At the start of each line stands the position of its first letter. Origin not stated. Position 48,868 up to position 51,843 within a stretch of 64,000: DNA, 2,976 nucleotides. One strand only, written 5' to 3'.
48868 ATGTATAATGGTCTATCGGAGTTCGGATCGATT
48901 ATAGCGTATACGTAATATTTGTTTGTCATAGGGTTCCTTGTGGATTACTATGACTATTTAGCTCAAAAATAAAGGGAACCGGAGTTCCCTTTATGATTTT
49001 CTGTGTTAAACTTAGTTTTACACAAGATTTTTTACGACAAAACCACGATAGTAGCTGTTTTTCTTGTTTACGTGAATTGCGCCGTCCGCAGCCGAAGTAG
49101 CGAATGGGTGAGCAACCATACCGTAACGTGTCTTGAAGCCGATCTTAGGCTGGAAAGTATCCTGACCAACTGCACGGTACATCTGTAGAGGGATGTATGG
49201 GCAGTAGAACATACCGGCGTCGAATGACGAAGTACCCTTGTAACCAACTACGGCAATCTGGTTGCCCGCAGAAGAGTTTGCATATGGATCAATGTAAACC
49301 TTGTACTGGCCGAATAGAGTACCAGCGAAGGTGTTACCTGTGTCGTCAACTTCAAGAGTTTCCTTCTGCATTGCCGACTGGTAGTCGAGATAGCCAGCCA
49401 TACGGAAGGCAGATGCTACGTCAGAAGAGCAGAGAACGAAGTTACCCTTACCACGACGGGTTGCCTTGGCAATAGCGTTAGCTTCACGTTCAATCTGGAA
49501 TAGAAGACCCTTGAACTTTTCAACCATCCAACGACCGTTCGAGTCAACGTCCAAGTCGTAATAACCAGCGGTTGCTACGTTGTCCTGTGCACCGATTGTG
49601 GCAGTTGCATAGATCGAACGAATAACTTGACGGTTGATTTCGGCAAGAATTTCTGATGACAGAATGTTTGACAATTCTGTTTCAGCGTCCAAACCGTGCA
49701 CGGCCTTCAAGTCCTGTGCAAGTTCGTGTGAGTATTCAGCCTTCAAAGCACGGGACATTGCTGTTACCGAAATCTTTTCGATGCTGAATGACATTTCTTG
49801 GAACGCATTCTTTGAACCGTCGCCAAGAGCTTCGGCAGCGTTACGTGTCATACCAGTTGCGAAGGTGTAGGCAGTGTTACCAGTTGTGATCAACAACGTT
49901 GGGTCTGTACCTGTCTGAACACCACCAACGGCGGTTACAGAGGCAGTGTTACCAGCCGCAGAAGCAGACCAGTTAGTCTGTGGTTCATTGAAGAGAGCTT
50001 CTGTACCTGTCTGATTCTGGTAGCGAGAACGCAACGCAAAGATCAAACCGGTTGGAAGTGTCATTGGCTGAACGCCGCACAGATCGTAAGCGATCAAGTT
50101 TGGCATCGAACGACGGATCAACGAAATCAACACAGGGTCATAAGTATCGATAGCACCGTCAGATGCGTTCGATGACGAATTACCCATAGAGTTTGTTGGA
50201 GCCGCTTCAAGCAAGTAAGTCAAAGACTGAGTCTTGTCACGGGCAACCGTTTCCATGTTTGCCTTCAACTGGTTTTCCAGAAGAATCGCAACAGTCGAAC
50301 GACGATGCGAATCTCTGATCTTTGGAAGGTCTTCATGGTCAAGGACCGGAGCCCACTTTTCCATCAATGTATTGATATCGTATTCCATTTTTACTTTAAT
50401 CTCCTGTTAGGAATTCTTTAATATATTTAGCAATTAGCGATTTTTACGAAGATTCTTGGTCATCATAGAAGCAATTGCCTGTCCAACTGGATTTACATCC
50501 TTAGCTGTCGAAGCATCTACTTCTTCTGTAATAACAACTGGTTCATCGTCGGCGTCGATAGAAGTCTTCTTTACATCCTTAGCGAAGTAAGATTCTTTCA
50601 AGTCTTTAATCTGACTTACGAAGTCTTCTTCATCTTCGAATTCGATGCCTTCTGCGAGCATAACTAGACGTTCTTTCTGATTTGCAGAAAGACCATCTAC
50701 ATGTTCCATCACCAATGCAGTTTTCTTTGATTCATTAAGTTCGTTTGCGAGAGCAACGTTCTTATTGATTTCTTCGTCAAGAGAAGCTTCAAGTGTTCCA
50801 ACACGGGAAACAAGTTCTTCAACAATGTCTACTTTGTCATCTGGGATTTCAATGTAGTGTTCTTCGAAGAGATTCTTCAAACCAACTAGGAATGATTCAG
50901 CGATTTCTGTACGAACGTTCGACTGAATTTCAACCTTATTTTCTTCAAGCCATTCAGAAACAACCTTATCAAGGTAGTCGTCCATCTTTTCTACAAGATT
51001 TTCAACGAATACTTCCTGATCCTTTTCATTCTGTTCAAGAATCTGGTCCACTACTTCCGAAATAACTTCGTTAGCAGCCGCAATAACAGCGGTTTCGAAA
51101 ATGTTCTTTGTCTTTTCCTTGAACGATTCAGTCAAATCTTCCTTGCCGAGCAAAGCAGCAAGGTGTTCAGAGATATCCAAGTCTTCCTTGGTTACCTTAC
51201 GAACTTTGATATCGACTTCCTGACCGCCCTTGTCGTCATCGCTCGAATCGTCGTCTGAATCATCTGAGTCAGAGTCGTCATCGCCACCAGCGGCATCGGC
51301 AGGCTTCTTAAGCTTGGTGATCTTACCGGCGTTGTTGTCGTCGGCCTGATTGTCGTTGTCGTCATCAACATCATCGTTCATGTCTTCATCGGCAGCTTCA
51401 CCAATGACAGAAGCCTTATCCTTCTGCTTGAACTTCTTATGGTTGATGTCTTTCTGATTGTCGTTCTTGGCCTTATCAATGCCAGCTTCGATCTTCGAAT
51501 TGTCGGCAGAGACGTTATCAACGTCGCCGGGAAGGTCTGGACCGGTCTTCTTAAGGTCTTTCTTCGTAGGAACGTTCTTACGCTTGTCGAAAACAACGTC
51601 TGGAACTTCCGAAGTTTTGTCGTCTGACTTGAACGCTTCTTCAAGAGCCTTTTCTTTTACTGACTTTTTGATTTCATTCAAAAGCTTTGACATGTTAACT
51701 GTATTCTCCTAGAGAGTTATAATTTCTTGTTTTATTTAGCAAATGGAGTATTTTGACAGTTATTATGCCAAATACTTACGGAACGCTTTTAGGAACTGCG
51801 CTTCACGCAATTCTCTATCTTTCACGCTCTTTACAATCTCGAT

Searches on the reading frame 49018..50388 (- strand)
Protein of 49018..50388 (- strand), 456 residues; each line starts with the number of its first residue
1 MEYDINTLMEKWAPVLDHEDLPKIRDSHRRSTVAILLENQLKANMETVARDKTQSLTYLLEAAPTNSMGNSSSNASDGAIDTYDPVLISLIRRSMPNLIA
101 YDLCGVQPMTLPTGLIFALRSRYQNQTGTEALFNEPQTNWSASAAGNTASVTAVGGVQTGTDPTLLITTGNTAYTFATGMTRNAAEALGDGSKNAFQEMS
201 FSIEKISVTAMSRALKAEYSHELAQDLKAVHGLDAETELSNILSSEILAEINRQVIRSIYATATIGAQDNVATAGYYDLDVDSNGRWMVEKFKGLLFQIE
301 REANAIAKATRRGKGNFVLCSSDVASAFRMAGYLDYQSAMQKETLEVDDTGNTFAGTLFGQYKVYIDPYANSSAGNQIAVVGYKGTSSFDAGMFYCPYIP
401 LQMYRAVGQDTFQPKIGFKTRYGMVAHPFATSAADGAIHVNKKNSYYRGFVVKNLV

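Call 11: search_protein_families(library=phrogs, proteins=[window:49018-50388:-], max_evalue=0.00001)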
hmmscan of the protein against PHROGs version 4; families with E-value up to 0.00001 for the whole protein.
window:49018-50388:- (456 aa): 2 families
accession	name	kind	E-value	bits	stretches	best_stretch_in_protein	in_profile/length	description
phrog_138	-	head and packaging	2.2e-154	515.8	1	6-455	4-443/444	major head protein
phrog_1014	-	unknown function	4.1e-06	26.7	1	199-412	322-528/567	-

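Call 31: search_dna_similar(query=window:49018-50388:-, collection=phages, mode=protein, max_rows=15)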
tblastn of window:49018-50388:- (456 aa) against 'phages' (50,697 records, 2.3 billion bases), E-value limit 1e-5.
Records with a match: 2590; places in all: 4041; records where one place covers at least 80% of the query: 2535.
Best place of each record, by identity: 60-80% 21; <60% 2569.
By first word of the organism name: Escherichia 671; Synechococcus 389; Klebsiella 332; Salmonella 203; Vibrio 136; Shigella 89; Aeromonas 86; Acinetobacter 71; Cyanophage 61; Enterobacter 58; and 60 more.
By host as written in the record: - 466; Escherichia coli 282; Klebsiella pneumoniae 115; Synechococcus 107; Escherichia coli O157:H7 39; Synechococcus sp. 38; Salmonella enterica 29; Synechococcus sp. WH7803 28; and 574 more.
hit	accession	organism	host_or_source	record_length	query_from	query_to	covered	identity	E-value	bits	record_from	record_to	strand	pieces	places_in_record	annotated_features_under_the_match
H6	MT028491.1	Ochrobactrum phage vB_OspM_OC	Ochrobactrum sp. POC9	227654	1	456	100%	64.3%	0e+0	603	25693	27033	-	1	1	major capsid protein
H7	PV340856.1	Synechococcus phage Sf-FS3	Synechococcus sp. WH8102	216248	1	456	100%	62.6%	0e+0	567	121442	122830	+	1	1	ATP-binding protein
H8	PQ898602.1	Synechococcus phage S-SCSM2R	Synechococcus sp. WH7803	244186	1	456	100%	60.9%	5e-175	549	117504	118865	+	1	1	major capsid protein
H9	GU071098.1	Synechococcus phage S-SSM7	Synechococcus sp. WH8109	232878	1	456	100%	60.8%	1e-175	551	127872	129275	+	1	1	gp23: precursor of major head subunit | hypothetical protein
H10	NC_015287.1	Synechococcus phage S-SSM7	Synechococcus sp. WH8109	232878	1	456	100%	60.8%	1e-175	551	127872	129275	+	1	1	gp23: major head protein | hypothetical protein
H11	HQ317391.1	Cyanophage S-SSM6a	Synechococcus sp. WH8109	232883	1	456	100%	60.8%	1e-175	551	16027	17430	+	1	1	hypothetical protein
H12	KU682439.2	Stenotrophomonas phage vB_SmaS-DLP_6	Stenotrophomonas maltophilia D1571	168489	8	456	98%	61.6%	9e-173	543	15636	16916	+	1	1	precursor of major head subunit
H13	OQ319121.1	Synechococcus phage S-BM3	Synechococcus sp. WH 7803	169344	8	456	98%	61.0%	6e-173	543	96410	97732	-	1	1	precursor of major head subunit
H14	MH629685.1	Synechococcus virus S-PRM1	Synechococcus sp. WH 7803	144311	8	456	98%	60.7%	2e-168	531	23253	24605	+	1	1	major capsid protein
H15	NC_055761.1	Synechococcus virus S-PRM1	Synechococcus sp. WH 7803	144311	8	456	98%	60.7%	2e-168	531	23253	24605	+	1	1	major head protein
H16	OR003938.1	Synechococcus phage DSL-LC03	Synechococcus sp.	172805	3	456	100%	60.0%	8e-174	546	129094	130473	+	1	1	major capsid protein | hypothetical protein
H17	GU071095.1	Synechococcus phage S-SM2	Synechococcus sp. WH8017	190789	8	456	98%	60.5%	1e-170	536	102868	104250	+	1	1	gp23: precursor of major head subunit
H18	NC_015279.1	Synechococcus phage S-SM2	Synechococcus sp. WH8017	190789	8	456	98%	60.5%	1e-170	536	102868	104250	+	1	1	gp23: major head protein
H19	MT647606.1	Pelagibacter phage Mosig EXVC030M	Candidatus Pelagibacter ubique HTCC1062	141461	7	456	99%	60.3%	2e-166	525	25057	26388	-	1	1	putative major capsid protein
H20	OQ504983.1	Synechococcus phage S-8S55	Parasynechococcus marenigrum WH 8102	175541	8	456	98%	60.4%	3e-169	533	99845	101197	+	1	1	major capsid protein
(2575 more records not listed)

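Call 34: get_annotated_region(hit=H6, flank=500)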
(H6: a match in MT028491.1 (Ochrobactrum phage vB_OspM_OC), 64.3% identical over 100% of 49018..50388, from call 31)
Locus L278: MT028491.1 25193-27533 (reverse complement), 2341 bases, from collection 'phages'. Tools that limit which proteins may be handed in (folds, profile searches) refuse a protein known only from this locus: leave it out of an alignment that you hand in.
description: Ochrobactrum phage vB_OspM_OC, complete genome.
organism: Ochrobactrum phage vB_OspM_OC (NCBI taxid 2712956)
taxonomy: Viruses; Duplodnaviria; Heunggongvirae; Uroviricota; Caudoviricetes; Kyanoviridae
host: Ochrobactrum sp. POC9; source: sewage; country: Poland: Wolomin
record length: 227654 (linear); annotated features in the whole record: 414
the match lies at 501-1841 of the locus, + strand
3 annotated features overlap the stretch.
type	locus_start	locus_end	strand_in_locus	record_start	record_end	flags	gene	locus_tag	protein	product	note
CDS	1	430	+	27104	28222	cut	-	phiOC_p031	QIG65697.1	prohead core protein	-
CDS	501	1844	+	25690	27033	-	-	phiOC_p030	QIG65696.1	major capsid protein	T4-like gp24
CDS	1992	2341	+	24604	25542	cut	-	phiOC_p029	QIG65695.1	GIY-YIG domain-containing protein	N-terminal catalytic GIY-YIG domain of bacteriophage T4 segABC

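Call 59: get_annotated_region(hit=H19, flank=200)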
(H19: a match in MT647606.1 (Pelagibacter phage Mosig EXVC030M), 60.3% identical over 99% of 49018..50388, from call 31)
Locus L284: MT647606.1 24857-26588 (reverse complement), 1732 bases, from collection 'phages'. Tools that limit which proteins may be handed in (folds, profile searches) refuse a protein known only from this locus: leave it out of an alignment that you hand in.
description: Pelagibacter phage Mosig EXVC030M, complete genome.
organism: Pelagibacter phage Mosig EXVC030M (NCBI taxid 2759214)
taxonomy: Viruses; Duplodnaviria; Heunggongvirae; Uroviricota; Caudoviricetes; Kyanoviridae
host: Candidatus Pelagibacter ubique HTCC1062; source: oxygen minimum zone; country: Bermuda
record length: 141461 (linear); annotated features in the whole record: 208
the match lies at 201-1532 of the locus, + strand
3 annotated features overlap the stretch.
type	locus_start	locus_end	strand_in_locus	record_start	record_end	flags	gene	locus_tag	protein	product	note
CDS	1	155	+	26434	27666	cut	-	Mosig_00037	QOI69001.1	putative prohead core protein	-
CDS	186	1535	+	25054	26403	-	-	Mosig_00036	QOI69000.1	putative major capsid protein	-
CDS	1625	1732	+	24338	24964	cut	-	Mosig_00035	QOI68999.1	putative tail tube protein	-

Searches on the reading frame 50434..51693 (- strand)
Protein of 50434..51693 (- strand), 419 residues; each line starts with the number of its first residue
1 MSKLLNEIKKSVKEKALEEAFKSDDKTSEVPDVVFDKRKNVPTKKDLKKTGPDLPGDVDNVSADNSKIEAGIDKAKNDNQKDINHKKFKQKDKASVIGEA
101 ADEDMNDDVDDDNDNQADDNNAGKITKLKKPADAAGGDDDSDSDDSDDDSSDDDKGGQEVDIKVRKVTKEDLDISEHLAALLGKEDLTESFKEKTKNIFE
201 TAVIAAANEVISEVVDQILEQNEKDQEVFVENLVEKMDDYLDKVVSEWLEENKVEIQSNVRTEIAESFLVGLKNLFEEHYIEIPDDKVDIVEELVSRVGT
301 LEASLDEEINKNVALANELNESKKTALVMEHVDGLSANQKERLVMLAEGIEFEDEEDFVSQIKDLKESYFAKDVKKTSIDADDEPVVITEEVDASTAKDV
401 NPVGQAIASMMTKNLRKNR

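Call 11: search_protein_families(library=phrogs, proteins=[window:50434-51693:-], max_evalue=0.00001)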
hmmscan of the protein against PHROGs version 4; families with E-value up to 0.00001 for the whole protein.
window:50434-51693:- (419 aa): 2 families
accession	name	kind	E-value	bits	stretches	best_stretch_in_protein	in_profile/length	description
phrog_237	-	head and packaging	9.2e-64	217.3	1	75-410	36-358/364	head scaffolding protein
phrog_23627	-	head and packaging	4.5e-06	27.1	1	56-376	35-351/397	head scaffolding protein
